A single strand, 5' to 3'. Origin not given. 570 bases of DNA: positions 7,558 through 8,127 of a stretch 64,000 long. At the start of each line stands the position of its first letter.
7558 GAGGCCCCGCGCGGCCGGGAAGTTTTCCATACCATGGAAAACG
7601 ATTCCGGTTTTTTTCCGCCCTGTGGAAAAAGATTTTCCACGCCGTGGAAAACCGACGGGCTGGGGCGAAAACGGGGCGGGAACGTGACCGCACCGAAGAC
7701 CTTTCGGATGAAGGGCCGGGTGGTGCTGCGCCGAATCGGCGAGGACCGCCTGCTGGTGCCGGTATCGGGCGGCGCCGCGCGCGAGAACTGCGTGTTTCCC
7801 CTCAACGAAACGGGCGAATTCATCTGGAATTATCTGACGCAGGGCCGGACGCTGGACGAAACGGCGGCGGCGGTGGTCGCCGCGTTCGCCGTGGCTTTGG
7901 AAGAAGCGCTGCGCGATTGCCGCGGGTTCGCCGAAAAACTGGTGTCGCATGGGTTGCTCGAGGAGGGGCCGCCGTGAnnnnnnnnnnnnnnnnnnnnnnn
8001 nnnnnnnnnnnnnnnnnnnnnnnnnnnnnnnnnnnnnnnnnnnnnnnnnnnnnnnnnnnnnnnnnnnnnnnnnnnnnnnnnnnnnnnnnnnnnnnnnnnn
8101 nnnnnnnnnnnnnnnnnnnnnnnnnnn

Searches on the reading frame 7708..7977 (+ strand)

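Call 16: search_protein_families(library=pfam, proteins=[window:7708-7977:+])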
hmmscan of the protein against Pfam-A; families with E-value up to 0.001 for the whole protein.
window:7708-7977:+ (89 aa): 1 family
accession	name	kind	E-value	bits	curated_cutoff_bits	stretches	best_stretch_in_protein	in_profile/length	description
PF05402.18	PqqD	-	1.5e-12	48.1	23.4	1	27-84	10-67/67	Coenzyme PQQ synthesis protein D (PqqD)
